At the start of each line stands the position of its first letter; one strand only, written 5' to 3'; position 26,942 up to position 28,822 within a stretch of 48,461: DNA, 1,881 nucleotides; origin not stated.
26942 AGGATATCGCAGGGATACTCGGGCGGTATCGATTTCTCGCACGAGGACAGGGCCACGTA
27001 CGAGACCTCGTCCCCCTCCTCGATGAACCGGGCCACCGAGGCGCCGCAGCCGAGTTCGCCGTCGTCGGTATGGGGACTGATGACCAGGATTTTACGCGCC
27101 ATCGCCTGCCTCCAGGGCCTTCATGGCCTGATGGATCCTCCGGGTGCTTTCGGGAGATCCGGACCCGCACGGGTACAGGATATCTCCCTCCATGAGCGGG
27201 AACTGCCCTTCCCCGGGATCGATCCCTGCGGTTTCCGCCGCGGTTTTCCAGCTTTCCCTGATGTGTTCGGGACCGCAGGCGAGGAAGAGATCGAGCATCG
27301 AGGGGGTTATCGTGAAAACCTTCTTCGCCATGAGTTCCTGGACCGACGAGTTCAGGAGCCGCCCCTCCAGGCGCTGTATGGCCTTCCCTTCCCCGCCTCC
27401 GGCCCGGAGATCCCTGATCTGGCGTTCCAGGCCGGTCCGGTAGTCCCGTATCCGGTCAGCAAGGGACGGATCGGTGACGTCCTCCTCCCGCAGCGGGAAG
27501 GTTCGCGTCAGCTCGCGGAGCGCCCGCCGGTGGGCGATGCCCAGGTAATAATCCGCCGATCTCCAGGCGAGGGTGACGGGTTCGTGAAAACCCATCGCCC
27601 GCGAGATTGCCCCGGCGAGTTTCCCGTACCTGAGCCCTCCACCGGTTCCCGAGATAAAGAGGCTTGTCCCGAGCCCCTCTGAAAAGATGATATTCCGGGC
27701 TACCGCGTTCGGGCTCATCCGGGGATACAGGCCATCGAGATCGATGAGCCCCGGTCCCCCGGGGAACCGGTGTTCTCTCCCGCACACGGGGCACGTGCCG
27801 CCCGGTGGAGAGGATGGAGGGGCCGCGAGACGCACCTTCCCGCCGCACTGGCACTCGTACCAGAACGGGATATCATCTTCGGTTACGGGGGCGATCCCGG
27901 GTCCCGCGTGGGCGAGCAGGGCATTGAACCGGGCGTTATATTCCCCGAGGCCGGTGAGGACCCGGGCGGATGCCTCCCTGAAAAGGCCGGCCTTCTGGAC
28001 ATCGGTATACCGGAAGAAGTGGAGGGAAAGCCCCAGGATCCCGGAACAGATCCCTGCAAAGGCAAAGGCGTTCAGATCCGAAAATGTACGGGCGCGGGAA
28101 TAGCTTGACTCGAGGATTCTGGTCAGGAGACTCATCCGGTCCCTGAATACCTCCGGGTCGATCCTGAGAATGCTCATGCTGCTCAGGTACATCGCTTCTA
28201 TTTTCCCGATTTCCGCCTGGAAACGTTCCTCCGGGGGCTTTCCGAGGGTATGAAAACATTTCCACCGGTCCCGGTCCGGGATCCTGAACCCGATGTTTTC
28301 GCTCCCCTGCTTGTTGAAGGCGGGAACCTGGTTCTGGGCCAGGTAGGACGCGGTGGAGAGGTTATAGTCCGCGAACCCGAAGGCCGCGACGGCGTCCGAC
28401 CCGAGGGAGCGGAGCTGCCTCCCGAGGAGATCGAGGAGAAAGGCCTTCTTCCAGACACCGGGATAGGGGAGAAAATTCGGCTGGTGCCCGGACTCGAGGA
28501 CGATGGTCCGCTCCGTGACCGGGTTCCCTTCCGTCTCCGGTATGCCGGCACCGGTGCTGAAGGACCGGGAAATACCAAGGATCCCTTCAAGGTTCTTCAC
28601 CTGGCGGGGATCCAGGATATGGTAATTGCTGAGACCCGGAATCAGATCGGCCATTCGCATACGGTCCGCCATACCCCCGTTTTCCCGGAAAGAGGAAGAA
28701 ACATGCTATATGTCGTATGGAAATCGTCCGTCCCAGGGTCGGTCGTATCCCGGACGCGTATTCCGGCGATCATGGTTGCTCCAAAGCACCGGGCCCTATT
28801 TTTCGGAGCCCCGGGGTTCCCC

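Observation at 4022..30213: Archaeal counterpart of the bacterial exosortase/PEP-CTERM EPS locus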

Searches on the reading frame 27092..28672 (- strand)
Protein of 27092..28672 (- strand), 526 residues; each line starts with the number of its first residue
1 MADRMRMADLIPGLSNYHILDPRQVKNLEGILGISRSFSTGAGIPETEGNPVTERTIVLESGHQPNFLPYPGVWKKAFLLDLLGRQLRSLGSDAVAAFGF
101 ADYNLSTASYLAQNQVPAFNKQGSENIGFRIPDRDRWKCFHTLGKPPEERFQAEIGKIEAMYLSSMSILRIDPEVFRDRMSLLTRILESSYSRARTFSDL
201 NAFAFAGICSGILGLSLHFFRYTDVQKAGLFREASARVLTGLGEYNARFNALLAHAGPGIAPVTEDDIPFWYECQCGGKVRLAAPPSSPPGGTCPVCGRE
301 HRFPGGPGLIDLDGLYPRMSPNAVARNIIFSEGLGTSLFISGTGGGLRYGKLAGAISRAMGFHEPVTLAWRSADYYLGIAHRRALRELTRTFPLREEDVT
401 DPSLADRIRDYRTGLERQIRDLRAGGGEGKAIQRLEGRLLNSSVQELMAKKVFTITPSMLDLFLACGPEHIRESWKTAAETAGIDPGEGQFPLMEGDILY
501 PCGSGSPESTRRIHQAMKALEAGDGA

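Call 6: search_protein_families(library=ncbifam, proteins=[window:27092-28672:-], max_evalue=0.01)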
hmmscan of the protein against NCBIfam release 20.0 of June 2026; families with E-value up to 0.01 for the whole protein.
window:27092-28672:- (526 aa): 0 families

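Call 8: search_protein_families(library=pfam, proteins=[window:27092-28672:-], max_evalue=0.01)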
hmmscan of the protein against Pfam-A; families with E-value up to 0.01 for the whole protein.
window:27092-28672:- (526 aa): 0 families

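Call 23: search_protein_families(library=pfam, proteins=[window:27092-28672:-], max_evalue=10)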
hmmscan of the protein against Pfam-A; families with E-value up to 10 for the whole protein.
window:27092-28672:- (526 aa): 0 families

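Call 24: search_solved_structures(query=window:27092-28672:-, max_evalue=10)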
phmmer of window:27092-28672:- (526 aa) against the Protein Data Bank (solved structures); distinct sequences matched with E-value up to 10: 0.

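Call 25: find_homologous_proteins(query=window:27092-28672:-)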
Query window:27092-28672:- (526 aa): 137 proteins with E <= 0.001 among 8000 candidates; the best 120 are listed.
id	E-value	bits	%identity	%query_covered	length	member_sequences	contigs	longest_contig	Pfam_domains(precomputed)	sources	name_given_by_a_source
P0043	0.0e+0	1200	100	99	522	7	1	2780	-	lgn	-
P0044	6.7e-185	634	55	98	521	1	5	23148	-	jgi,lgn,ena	jgi:hypothetical protein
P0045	2.4e-174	599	53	98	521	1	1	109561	-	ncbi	-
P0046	9.9e-166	571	53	98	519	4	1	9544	-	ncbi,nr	ncbi:MAG: hypothetical protein LUQ67_02075 [Methanomicrobiales archaeon]|nr:hypothetical protein [Me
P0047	2.2e-156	540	48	99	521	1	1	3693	-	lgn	-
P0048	3.1e-154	533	48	98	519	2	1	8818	-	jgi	jgi:hypothetical protein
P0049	3.6e-154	532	50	94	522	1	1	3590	-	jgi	-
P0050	3.6e-151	523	47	99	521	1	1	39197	-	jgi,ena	-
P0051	4.6e-151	522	46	98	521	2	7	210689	-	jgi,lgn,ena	jgi:hypothetical protein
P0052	2.6e-148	513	48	98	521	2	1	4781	-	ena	-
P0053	1.0e-145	505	52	87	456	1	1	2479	-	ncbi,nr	ncbi:MAG TPA: hypothetical protein VLU98_02175, partial [Methanomicrobiales archaeon]|nr:hypothetica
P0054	6.2e-137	476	45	99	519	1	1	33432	-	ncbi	-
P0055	9.2e-135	468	44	99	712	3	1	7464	PF07760.17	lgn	-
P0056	9.2e-131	455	43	99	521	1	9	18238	-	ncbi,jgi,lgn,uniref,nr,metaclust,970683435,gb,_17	ncbi:hypothetical protein ASZ90_011375 [hydrocarbon metagenome]|uniref:Uncharacterized protein n=1 T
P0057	4.6e-125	436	44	94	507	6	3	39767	-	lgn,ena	-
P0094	2.8e-108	381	39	94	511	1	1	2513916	-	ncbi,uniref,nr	ncbi:hypothetical protein L1S32_03095 [Methanogenium sp. S4BF]|uniref:hypothetical protein n=1 Tax=M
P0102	3.2e-107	377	39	94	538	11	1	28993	-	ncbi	ncbi:hypothetical protein [Candidatus Alkanophaga liquidiphilum]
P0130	8.3e-101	356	40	95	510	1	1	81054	-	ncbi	ncbi:hypothetical protein ACFLRF_00595 [Candidatus Altiarchaeota archaeon]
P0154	4.2e-93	331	37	98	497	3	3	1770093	-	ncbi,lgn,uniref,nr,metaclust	ncbi:hypothetical protein GAH_00207 [Geoglobus ahangari]|uniref:Uncharacterized protein n=1 Tax=Geog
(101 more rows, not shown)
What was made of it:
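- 27092..28672 (-): 526-aa BshC-fold, class-I aminoacyl-tRNA-synthetase-like putative ligase. It has an SGHQPN motif and a CxC...CxxC zinc ribbon. At least 137 clusters (call 25).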

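Call 27: search_solved_structures(query=A2, max_evalue=10, show_alignments=2)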
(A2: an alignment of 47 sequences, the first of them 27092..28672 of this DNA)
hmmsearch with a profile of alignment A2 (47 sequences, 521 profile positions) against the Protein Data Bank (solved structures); distinct sequences matched with E-value up to 10: 13.
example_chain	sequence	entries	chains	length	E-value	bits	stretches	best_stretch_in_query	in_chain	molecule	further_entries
1yop_A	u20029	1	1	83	0.023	16.4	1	258-314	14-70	Kti11p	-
1yws_A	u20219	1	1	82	0.023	16.4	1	258-314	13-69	protein YBL071w-A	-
5ax2_A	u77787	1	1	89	0.028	16.2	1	258-314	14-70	Diphthamide biosynthesis protein 3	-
6pln_A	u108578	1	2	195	0.33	12.7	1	257-316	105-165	Transcription factor E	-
4d4o_A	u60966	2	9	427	0.59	11.8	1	259-314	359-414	PROTEIN ATS1, DIPHTHAMIDE BIOSYNTHESIS PROTEIN 3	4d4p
4x33_A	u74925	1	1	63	1.1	10.9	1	258-296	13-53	Diphthamide biosynthesis protein 3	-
2l6l_A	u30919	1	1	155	1.1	10.9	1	258-298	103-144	DnaJ homolog subfamily C member 24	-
8cwy_A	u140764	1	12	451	1.5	10.4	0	132-206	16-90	T32-15-1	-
6sga_Fd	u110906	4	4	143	1.7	10.3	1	264-294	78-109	mt-SAF33 | DUF4379 domain-containing protein | Probable Zinc-ribbon domain-containing protein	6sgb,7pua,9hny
1wge_A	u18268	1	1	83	2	10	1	258-296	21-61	Hypothetical protein 2610018L09Rik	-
4qiw_P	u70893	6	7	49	2.9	9.5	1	268-298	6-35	DNA-directed RNA polymerase subunit P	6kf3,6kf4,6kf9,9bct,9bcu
5aie_A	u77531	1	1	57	4.5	8.9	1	268-297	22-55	GENERAL NEGATIVE REGULATOR OF TRANSCRIPTION SUBUNIT 4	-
9kme_A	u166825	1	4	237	9.4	7.8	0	141-222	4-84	soluble bacteriorhodopsin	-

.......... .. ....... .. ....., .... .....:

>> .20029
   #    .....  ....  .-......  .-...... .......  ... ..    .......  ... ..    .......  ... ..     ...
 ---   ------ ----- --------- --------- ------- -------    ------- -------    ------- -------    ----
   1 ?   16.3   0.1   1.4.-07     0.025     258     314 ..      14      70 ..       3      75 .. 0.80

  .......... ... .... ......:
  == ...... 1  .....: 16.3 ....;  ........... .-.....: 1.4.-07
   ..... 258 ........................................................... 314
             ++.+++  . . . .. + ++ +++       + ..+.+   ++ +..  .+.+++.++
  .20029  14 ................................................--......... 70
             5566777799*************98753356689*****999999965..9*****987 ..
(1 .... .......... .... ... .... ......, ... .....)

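Call 39: predict_structure(alignment_id=A2)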
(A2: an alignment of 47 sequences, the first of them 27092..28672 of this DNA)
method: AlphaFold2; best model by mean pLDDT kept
length: 526 residues; sequences in the alignment: 47
mean_pLDDT: 93.7   pTM: 0.93
mean pLDDT of the five models: 93.7, 93.7, 93.2, 93.0, 93.0
residues with pLDDT >= 90: 463; 70-90: 46; 50-70: 15; < 50: 2
segments of 3 or more residues with pLDDT < 50: none
pLDDT, mean of each block of 10 residues (from residue 1): 84 94 98 98 94 98 96 98 97 97 87 93 96 94 97 97 94 91 98 98 98 98 97 95 95 82 93 96 90 96 70 89 96 98 88 94 96 96 97 95 96 98 96 98 97 97 95 97 82 95 90 96 61
secondary structure, 60 per line:
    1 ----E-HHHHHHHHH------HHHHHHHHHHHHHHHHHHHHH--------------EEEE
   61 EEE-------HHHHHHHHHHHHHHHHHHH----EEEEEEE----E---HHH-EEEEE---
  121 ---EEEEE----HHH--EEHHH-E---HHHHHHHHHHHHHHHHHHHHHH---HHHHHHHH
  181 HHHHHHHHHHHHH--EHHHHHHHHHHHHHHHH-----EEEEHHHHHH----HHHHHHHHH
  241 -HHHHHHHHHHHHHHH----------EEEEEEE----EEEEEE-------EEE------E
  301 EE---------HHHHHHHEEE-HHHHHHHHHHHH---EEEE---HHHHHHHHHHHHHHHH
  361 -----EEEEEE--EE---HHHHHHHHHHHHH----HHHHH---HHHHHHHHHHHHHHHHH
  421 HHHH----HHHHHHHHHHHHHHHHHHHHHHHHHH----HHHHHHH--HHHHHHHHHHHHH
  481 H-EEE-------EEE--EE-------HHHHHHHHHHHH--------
elements in order: H7-15 H22-42 E57-63 H71-89 E94-100 E113-117 E124-128 H148-169 H173-193 H197-212 E218-221 H222-227 H232-240 H242-256 E267-273 E278-283 E291-293 E300-302 H312-318 E319-321 H323-334 E338-341 H345-360 E366-371 H379-391 H396-400 H404-424 H429-454 H459-465 H468-481 E483-485 E493-495 H507-518
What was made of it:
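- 27092..28672 (-): AF2 pLDDT 93.7 (call 39).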

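Call 42: fold_search(model_id=the predicted structure, library=pdb)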
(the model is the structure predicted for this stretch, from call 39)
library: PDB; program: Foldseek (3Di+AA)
matches with E <= 10: 527; with E <= 0.001: 4
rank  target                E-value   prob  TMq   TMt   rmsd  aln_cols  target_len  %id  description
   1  4wbd                  3.0e-14  1.00  0.57  0.56   9.4       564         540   13  The crystal structure of BshC from Bacillus subtilis complexed with citrate and ADP (released 2014-12-31)
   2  1irx_A                4.0e-09  1.00  0.40  0.41  17.5       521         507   12  Crystal structure of class I lysyl-tRNA synthetase (released 2002-04-17)
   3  1irx_B                1.8e-08  1.00  0.41  0.43  17.8       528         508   11  Crystal structure of class I lysyl-tRNA synthetase (released 2002-04-17)
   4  7wru                  5.2e-04  1.00  0.24  0.26  12.4       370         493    9  Crystal structure of the apo chicken glutamyl-tRNA synthetase 1 (EARS1) (released 2022-11-23)
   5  7wrs_A                1.4e-03  0.99  0.25  0.25  12.0       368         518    9  Crystal structure of the chicken isoleucyl-tRNA synthetase 1 (IARS1) UNE-I complexed with glutamyl-tRNA synthetase 1 ( (released 2022-11-23)
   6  7wao                  1.4e-03  0.99  0.24  0.25  12.7       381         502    8  Glutamyl-tRNA synthetase from Plasmodium falciparum (PfERS) in complex with Mn (released 2022-12-21)
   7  4zaj                  1.8e-03  0.69  0.23  0.21  25.2       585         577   11  2.2 Angstrom Crystal Structure of a Human Arginyl-tRNA Synthetase (released 2016-03-30)
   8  4h3s                  1.9e-03  0.94  0.23  0.21  12.0       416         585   10  The Structure of Glutaminyl-tRNA Synthetase from Saccharomyces Cerevisiae (released 2013-04-24)
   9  4dlp_C                2.3e-03  0.82  0.24  0.27  18.7       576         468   11  Crystal structure of methionyl-tRNA synthetase MetRS from Brucella melitensis bound to selenomethionine (released 2012-02-15)
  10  7wal                  3.3e-03  0.99  0.25  0.27  11.4       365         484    8  Glutamyl-tRNA synthetase from Plasmodium falciparum (PfERS) in complex with Co (released 2022-12-21)
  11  8uk6                  3.7e-03  0.96  0.24  0.22  11.2       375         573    9  Candida albicans glutaminyl tRNA synthetase (GLN4) in complex with N-pyrimidinyl-beta-thiophenylacrylamide (released 2024-03-06)
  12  8qhp_A                3.9e-03  0.82  0.24  0.29  21.6       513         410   10  Cysteine tRNA ligase homodimer (released 2023-11-29)
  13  7wai                  4.2e-03  0.97  0.25  0.26  11.7       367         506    9  Glutamyl-tRNA synthetase from Plasmodium falciparum (PfERS) (released 2022-12-21)
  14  4dlp_B                5.2e-03  0.75  0.25  0.27  17.3       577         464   12  Crystal structure of methionyl-tRNA synthetase MetRS from Brucella melitensis bound to selenomethionine (released 2012-02-15)
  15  1iq0                  6.1e-03  0.54  0.23  0.21  24.4       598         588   12  THERMUS THERMOPHILUS ARGINYL-TRNA SYNTHETASE (released 2001-11-28)
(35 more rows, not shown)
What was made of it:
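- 27092..28672 (-): Foldseek: BshC 4wbd at E 3e-14, TM 0.57, then LysRS-I 1irx (call 42).
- On BshC (bacillithiol cysteine-adding enzyme): The top Foldseek PDB hit is 4wbd at E 3e-14, TM 0.57, over the full length (calls 39, 42).
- Closest known: Bacillithiol/mycothiol biosynthesis. Same: The same enzyme order: a GlcNAc transfer, a PIG-L-family de-N-acetylation, then a class-I-aaRS-like ligase (BshC fold, call 42) acting on the freed amine.
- BshC fold at E 3e-14 (call 42).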

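Call 44: find_related_loci(query=A2, collection=metagenome_contigs, flank=10000)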
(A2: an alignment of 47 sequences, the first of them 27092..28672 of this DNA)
Query A2 (526 aa) in metagenome_contigs; peptide patterns used: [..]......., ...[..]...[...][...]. (x = any residue, [..] = any of these).
280 stretches matched a pattern; 117 encode a relative of the query (tblastn E <= 1e-3); the best 80 are kept; 80 distinct loci.
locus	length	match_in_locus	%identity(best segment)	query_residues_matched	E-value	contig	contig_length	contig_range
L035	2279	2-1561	100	7-526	0e+0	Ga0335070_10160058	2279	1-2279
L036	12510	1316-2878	55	4-522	0e+0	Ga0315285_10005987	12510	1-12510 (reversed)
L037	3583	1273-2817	53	5-522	4e-174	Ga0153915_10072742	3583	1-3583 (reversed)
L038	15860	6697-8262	46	3-522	1e-160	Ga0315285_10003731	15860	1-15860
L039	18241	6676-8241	46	3-522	1e-160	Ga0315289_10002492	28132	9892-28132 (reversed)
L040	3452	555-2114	48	4-521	2e-163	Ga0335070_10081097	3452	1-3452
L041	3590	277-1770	50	7-503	4e-158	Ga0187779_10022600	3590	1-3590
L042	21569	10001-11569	46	3-523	9e-162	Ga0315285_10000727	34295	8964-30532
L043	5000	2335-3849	43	5-520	3e-134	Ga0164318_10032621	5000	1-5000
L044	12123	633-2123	44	5-503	4e-132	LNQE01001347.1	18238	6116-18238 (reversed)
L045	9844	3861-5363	41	20-521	2e-131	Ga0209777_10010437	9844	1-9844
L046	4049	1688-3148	43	24-520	7e-133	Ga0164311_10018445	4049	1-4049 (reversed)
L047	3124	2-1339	47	80-526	3e-134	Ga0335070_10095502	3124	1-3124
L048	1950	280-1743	41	19-510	7e-135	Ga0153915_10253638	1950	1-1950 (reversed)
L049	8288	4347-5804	41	14-500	2e-125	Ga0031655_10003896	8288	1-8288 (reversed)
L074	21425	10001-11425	42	20-500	1e-114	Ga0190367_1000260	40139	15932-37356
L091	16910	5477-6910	39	1-500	1e-111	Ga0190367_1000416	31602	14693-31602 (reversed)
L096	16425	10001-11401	41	20-478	3e-109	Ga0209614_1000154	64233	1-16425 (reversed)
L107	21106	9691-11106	36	4-500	2e-99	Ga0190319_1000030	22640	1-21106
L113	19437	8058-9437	35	24-521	4e-94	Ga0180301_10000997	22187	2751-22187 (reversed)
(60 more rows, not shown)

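Call 47: find_encoding_contigs(protein=P0154, flank=10000, max_places=1)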
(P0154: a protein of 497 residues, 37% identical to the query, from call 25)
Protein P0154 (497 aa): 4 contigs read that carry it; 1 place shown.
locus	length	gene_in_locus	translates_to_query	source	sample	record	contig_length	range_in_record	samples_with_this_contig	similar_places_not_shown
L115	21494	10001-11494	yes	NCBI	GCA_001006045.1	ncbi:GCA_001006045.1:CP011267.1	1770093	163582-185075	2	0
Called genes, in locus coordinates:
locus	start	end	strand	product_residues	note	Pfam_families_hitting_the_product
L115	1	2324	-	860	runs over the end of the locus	PF00270:DEAD, PF04851:ResIII, PF00271:Helicase_C, PF19306:WHD_Lhr, PF08494:DEAD_assoc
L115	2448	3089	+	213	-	-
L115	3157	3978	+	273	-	PF00892:EamA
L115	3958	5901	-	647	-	PF13086:AAA_11, PF13245:AAA_19 (weak), PF13604:AAA_30 (weak), PF01443:Viral_helicase1 (faint), PF13087:AAA_12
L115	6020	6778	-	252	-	PF02673:BacA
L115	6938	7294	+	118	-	-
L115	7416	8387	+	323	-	PF00953:Glycos_transf_4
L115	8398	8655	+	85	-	-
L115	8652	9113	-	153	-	PF07760:DUF1616 (weak)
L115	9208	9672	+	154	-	PF04892:VanZ-LLP1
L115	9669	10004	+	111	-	PF07760:DUF1616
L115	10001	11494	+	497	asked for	-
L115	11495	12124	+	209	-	PF02585:PIG-L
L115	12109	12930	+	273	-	PF09721:Exosortase_EpsH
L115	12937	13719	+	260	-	-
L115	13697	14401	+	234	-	PF02811:PHP, PF13263:PHP_C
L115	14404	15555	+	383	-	PF01071:GARS_A (faint), PF02222:ATP-grasp (weak), PF02655:ATP-grasp_3, PF02786:CPSase_L_D2, PF07478:Dala_Dala_lig_C (faint), PF13535:ATP-grasp_4 (weak), PF15632:ATPgrasp_Ter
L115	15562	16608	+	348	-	PF04007:DUF354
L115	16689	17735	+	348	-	-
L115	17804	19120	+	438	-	-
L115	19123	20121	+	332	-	PF13480:Acetyltransf_6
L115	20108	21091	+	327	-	PF13480:Acetyltransf_6 (weak)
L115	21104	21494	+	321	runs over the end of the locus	PF00534:Glycos_transf_1, PF13524:Glyco_trans_1_2 (weak)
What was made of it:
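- It also does not explain why the sortase gene is translationally coupled to PIG-L in Geoglobus (call 47).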

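Call 48: find_encoding_contigs(protein=P0094, flank=10000, max_places=1)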
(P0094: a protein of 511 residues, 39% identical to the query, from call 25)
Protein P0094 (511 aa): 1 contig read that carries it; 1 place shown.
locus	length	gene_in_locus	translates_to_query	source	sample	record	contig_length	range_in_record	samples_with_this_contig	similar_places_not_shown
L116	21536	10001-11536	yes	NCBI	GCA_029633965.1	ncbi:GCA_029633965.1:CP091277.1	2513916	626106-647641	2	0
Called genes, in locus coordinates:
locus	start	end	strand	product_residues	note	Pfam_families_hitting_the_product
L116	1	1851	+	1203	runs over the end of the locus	PF13620:CarboxypepD_reg (weak)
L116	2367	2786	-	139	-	-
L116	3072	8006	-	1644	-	PF00801:PKD, PF18911:PKD_4, PF00801:PKD, PF18911:PKD_4, PF00801:PKD, PF18911:PKD_4, PF00801:PKD, PF18911:PKD_4, +16 more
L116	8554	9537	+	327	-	PF00953:Glycos_transf_4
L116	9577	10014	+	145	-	PF07760:DUF1616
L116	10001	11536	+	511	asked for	-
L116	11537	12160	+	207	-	PF02585:PIG-L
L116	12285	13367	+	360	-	PF04007:DUF354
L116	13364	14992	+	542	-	-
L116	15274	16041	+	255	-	PF02388:FemAB (weak), PF13480:Acetyltransf_6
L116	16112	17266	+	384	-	PF14397:ATPgrasp_ST (faint), PF02222:ATP-grasp, PF02655:ATP-grasp_3, PF02786:CPSase_L_D2, PF07478:Dala_Dala_lig_C (weak), PF15632:ATPgrasp_Ter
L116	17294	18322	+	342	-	PF02388:FemAB (faint), PF13480:Acetyltransf_6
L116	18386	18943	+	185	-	PF00132:Hexapep (weak), PF14602:Hexapep_2 (weak)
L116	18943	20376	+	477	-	-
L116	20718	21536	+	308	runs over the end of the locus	-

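Call 49: find_encoding_contigs(protein=P0045, flank=10000, max_places=1)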
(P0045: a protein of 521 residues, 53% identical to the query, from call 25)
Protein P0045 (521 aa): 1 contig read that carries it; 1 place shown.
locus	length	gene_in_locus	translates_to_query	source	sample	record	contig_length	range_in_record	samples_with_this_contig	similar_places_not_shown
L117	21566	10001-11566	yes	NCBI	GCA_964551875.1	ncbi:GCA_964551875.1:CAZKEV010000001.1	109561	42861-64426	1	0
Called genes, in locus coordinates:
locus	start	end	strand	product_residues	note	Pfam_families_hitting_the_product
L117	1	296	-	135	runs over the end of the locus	-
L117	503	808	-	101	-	PF01741:MscL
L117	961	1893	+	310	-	PF05362:Lon_C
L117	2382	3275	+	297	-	PF00581:Rhodanese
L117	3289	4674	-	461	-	PF00324:AA_permease, PF13520:AA_permease_2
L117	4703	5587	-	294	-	PF00892:EamA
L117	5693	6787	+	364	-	PF04389:Peptidase_M28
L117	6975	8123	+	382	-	-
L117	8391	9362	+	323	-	PF00953:Glycos_transf_4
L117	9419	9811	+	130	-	PF07760:DUF1616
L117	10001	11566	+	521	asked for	-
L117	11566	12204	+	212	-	PF02585:PIG-L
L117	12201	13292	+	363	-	PF04007:DUF354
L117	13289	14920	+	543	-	-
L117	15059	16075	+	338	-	PF02388:FemAB (faint), PF13480:Acetyltransf_6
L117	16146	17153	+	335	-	PF02388:FemAB (weak), PF13480:Acetyltransf_6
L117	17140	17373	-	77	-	-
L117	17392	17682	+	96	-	-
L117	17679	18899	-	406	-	-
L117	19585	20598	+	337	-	PF02388:FemAB (weak), PF13480:Acetyltransf_6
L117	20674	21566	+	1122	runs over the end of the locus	PF00801:PKD (faint), PF05345:He_PIG, PF17892:Cadherin_5, PF17963:Big_9, PF18911:PKD_4 (faint), PF05345:He_PIG, PF17892:Cadherin_5, PF17963:Big_9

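Call 59: search_protein_families(library=ncbifam, proteins=[window:27092-28672:-], max_evalue=10)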
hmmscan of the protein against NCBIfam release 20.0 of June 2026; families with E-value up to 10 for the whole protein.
window:27092-28672:- (526 aa): 0 families
